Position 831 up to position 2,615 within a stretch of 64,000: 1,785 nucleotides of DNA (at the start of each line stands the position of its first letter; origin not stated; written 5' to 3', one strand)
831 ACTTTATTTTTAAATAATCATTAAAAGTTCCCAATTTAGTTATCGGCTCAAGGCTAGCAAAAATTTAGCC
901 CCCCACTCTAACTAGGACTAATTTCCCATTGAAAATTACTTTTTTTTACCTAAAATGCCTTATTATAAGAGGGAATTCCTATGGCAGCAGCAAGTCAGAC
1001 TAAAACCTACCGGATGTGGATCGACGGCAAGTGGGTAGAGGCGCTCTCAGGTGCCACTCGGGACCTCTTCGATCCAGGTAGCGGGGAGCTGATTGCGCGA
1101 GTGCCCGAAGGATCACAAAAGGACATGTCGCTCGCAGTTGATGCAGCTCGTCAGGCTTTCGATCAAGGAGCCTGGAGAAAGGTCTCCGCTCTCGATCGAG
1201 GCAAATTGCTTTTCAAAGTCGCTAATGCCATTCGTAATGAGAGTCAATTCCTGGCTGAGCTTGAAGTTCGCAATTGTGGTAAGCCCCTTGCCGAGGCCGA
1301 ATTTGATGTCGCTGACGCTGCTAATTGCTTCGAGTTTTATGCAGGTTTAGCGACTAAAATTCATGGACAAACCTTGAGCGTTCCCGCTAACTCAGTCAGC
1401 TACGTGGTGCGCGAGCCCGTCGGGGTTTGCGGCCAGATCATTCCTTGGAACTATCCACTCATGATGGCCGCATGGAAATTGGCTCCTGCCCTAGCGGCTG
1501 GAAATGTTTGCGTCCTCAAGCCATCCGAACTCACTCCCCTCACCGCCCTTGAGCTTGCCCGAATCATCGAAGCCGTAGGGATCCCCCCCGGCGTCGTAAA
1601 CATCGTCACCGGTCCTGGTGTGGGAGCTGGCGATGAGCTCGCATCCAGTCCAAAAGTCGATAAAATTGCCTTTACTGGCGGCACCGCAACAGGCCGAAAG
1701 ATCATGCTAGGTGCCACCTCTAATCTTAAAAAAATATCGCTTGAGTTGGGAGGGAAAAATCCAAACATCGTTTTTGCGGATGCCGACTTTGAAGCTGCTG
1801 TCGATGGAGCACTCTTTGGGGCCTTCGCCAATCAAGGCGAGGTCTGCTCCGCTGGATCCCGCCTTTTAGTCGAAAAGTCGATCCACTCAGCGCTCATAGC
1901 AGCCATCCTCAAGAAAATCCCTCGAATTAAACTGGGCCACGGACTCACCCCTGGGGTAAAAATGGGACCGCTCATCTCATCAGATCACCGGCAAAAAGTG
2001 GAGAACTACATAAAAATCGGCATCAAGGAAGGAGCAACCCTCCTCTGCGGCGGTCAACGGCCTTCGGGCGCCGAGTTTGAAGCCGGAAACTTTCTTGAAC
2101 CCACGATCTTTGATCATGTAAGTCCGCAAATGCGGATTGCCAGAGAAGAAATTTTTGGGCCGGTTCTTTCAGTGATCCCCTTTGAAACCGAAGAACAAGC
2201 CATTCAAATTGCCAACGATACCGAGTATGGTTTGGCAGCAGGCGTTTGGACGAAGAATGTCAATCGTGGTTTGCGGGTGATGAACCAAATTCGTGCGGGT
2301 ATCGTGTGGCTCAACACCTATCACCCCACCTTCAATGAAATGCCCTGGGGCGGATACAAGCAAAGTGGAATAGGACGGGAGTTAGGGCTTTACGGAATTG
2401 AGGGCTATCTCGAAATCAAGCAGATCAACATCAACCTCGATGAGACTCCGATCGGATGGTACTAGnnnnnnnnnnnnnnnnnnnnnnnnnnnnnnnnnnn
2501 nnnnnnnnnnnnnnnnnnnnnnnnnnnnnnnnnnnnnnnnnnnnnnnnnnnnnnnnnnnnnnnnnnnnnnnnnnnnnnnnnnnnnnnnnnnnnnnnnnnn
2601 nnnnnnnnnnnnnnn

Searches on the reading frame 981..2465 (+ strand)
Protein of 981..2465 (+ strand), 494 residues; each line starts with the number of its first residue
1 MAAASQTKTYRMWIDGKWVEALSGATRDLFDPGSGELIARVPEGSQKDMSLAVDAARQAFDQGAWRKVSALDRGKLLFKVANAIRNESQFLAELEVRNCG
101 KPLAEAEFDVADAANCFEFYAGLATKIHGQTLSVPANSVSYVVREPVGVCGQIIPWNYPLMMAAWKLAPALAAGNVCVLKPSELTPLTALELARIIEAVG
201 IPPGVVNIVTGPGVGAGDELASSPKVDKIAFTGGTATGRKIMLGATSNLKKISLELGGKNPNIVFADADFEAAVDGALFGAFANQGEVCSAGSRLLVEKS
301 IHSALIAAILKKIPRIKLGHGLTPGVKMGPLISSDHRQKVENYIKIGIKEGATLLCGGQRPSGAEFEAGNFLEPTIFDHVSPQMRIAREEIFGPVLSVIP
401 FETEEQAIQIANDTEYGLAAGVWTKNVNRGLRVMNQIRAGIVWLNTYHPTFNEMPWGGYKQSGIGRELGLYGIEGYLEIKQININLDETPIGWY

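Call 11: find_encoding_contigs(protein=window:981-2465:+, flank=10000, max_places=1)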
Protein window:981-2465:+ (494 aa): 10 contigs read that carry it; 1 place shown.
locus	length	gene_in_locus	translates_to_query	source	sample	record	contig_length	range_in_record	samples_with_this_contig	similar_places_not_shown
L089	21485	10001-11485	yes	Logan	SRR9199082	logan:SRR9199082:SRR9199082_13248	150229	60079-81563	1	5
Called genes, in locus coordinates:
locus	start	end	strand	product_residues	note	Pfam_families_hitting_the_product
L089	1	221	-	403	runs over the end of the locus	PF03435:Sacchrp_dh_NADP, PF16653:Sacchrp_dh_C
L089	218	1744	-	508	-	PF00171:Aldedh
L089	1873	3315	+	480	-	PF01266:DAO (faint), PF01593:Amino_oxidase, PF13450:NAD_binding_8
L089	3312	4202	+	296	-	PF00892:EamA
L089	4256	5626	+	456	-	PF00072:Response_reg, PF14532:Sigma54_activ_2 (weak), PF25601:AAA_lid_14 (weak)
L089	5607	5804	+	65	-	-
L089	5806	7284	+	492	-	PF02518:HATPase_c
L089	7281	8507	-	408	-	PF00072:Response_reg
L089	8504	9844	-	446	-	PF20968:MASE8, PF02518:HATPase_c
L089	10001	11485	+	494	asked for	PF00171:Aldedh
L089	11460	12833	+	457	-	PF00202:Aminotran_3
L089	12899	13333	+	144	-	-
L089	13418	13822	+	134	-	PF02566:OsmC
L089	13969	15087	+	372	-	PF12919:TcdA_TcdB (weak), PF04488:Gly_transf_sug, PF12919:TcdA_TcdB (weak)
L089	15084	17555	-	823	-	PF00270:DEAD, PF07652:Flavi_DEAD (faint), PF00271:Helicase_C, PF08482:HrpB_C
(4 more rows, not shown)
